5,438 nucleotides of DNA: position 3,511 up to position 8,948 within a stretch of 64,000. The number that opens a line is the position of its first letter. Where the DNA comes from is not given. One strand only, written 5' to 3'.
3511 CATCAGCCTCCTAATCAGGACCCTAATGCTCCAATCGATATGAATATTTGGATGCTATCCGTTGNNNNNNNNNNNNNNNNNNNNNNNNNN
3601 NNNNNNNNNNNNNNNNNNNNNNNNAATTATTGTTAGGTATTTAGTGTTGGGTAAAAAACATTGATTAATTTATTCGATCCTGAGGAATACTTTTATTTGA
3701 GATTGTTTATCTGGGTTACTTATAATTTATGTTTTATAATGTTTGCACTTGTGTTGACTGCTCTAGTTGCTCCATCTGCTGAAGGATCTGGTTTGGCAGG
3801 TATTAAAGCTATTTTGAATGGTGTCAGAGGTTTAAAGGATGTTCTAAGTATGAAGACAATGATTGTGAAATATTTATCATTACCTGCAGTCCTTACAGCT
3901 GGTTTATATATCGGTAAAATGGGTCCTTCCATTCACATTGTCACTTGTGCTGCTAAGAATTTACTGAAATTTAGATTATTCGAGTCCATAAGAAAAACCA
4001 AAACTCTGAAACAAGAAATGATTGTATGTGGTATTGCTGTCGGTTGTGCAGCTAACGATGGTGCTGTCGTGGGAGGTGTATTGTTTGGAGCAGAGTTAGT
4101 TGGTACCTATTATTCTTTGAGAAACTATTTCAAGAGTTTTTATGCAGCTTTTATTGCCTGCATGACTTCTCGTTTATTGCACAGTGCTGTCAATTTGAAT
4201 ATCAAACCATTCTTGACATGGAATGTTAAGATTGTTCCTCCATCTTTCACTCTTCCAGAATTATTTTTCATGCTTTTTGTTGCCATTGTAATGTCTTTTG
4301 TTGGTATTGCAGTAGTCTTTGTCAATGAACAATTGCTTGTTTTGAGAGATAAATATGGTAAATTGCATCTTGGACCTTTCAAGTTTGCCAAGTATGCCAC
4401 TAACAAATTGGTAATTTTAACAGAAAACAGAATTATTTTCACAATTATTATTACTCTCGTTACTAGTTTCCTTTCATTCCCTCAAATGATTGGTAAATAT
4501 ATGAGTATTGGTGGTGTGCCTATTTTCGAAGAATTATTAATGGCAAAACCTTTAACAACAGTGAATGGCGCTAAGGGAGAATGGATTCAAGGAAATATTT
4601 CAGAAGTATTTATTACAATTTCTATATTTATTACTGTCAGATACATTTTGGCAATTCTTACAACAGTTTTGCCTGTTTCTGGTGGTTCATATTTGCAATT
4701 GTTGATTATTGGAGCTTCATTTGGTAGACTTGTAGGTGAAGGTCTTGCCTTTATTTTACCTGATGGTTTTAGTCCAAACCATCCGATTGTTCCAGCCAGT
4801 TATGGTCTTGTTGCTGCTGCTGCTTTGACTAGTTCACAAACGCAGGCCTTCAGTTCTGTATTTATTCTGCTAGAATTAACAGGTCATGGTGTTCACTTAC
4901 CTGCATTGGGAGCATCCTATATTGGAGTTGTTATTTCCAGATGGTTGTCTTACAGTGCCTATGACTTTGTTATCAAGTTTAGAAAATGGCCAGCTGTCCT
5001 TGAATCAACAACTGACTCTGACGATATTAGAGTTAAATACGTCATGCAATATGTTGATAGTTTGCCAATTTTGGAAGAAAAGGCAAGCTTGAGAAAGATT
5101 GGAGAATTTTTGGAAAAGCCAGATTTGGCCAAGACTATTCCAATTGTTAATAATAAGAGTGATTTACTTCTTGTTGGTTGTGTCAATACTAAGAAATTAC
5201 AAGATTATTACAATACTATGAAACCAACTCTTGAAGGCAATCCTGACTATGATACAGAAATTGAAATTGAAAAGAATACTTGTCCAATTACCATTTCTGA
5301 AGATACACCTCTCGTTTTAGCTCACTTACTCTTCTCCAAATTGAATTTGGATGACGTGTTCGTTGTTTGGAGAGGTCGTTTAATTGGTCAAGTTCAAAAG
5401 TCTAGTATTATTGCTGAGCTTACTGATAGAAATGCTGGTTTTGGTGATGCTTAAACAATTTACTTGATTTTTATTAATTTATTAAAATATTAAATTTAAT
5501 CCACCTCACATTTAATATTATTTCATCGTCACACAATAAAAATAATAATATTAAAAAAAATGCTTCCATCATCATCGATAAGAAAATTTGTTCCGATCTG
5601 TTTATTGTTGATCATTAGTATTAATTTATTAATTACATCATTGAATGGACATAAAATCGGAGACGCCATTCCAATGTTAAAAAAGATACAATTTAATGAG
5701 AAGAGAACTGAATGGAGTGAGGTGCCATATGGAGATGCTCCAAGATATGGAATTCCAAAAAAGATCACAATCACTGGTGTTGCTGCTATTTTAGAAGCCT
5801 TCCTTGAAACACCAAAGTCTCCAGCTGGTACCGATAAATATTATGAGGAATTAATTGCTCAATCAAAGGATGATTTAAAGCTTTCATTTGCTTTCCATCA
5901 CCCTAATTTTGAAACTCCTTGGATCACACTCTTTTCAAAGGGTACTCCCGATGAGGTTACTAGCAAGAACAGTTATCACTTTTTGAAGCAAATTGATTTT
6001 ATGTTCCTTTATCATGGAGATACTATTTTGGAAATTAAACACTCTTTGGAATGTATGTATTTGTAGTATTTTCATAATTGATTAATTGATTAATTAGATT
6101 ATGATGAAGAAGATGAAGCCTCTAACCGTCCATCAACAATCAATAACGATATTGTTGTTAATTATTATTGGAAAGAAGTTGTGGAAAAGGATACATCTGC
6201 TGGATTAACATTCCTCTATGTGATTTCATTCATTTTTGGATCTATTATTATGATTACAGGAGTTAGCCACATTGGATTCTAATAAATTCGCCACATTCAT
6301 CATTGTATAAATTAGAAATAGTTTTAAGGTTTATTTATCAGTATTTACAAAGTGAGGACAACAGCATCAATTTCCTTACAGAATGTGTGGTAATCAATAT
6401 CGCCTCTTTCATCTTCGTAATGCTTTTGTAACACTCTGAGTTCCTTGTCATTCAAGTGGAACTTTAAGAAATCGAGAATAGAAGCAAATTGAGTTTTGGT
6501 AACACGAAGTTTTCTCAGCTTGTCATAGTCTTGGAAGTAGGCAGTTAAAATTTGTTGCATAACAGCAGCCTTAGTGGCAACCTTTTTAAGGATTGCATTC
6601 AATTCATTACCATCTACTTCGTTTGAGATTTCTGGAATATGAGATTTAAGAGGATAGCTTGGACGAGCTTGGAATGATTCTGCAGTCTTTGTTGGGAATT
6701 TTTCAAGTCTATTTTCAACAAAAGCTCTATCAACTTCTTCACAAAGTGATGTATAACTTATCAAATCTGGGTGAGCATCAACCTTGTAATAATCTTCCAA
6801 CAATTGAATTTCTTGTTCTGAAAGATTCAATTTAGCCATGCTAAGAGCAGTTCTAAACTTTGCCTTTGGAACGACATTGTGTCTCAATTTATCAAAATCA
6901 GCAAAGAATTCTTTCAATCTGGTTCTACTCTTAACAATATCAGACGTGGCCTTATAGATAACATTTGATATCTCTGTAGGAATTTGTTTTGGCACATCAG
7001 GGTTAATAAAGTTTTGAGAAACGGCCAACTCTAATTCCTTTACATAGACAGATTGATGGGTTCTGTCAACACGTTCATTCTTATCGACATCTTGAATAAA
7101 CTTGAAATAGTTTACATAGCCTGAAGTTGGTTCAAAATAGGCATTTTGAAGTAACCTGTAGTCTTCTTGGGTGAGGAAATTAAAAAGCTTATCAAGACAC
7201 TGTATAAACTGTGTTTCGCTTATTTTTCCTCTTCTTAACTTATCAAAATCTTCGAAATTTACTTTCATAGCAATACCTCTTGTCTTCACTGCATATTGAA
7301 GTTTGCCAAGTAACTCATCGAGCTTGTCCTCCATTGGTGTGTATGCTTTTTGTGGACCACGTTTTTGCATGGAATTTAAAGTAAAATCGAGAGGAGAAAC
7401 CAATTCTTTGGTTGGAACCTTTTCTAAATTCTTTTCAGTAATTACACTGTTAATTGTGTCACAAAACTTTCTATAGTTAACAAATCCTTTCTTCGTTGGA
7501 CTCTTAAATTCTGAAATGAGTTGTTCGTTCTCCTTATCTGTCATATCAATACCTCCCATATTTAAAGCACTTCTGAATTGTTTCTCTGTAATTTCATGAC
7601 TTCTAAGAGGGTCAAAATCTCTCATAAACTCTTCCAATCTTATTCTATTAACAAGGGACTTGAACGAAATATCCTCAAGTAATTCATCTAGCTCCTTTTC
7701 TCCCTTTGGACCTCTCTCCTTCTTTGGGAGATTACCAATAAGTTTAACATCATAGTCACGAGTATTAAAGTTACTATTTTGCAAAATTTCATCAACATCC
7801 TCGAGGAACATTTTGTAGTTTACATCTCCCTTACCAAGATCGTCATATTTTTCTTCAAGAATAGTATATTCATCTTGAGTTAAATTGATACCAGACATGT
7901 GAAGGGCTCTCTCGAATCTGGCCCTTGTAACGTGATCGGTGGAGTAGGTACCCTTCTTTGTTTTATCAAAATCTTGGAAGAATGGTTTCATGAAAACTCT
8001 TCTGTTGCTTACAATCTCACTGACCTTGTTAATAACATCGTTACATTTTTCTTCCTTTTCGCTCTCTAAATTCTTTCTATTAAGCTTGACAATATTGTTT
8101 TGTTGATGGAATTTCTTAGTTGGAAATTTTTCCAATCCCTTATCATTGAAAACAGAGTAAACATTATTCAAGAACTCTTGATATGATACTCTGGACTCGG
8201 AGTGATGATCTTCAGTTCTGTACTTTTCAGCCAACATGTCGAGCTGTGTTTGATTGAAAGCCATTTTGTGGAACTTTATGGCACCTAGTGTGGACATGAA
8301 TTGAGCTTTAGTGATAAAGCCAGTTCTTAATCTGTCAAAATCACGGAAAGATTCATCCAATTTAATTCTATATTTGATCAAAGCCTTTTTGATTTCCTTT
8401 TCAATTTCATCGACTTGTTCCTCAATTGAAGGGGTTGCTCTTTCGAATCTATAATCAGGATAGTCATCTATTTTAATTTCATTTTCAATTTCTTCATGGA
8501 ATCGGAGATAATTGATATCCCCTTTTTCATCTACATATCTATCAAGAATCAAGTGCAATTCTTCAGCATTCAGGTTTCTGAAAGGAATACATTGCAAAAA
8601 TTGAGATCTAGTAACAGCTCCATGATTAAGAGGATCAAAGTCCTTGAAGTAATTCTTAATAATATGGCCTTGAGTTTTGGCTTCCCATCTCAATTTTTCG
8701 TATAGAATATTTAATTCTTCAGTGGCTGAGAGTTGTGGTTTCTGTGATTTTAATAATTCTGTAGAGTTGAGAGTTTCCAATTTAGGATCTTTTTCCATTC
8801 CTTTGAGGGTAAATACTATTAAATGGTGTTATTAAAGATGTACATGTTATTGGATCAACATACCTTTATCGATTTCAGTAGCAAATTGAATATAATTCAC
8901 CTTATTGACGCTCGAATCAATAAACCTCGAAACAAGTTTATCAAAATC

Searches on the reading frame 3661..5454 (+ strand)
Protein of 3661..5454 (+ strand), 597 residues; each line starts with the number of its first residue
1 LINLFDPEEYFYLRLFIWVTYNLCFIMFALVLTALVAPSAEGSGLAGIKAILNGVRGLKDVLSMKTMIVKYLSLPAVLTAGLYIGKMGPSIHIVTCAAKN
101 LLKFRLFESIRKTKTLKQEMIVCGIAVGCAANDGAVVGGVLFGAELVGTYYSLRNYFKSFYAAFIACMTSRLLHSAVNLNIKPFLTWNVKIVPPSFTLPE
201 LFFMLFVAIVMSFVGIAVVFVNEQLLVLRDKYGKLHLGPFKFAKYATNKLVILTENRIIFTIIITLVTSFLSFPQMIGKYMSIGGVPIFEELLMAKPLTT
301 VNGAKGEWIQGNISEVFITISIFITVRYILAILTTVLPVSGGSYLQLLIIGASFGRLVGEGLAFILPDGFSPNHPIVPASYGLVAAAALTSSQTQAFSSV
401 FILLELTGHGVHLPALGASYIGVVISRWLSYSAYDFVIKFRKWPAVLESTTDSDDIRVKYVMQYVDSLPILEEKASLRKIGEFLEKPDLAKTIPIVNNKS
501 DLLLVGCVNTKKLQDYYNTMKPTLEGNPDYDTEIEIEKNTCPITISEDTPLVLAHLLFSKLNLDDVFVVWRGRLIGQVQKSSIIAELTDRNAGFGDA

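Call 43: search_protein_families(library=pfam, proteins=[window:3661-5454:+], max_evalue=0.001)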
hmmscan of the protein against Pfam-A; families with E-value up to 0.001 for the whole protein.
window:3661-5454:+ (597 aa): 1 family
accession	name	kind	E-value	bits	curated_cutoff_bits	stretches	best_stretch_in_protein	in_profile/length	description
PF00654.25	Voltage_CLC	-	5.3e-42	144.6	24.8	1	26-427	2-346/346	Voltage gated chloride channel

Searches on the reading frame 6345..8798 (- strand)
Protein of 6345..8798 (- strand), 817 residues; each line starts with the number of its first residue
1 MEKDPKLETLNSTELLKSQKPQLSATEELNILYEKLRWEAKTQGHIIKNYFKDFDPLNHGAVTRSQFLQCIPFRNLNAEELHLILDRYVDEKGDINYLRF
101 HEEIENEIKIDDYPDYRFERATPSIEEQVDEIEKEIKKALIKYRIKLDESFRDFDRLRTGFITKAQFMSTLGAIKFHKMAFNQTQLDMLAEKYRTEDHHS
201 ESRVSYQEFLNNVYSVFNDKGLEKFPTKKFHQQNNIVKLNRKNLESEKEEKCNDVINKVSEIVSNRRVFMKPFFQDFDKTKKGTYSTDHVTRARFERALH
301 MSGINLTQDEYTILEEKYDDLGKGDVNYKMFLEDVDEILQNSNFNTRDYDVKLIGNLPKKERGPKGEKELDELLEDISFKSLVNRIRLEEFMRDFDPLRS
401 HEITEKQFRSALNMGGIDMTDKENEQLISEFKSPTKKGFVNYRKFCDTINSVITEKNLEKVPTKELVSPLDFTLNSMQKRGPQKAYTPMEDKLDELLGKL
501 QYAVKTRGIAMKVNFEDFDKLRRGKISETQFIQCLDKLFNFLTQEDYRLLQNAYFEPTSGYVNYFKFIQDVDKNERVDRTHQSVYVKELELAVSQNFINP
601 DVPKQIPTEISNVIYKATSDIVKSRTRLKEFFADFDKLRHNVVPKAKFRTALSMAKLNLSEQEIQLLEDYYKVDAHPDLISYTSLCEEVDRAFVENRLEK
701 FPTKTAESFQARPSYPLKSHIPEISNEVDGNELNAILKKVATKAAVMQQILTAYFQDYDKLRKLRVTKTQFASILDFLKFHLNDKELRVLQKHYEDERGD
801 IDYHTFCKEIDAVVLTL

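Call 43: search_protein_families(library=pfam, proteins=[window:6345-8798:-], max_evalue=0.001)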
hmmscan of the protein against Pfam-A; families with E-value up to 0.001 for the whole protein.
window:6345-8798:- (817 aa): 3 families
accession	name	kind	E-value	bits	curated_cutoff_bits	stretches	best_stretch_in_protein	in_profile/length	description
PF13499.12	EF-hand_7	-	7.4e-11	42.7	30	1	146-212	3-65/67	EF-hand domain pair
PF13405.12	EF-hand_6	-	1.5e-09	37.2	25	0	147-171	2-26/30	EF-hand domain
PF08976.17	EF-hand_11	-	4e-07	31.3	21.7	0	496-572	7-83/105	EF-hand domain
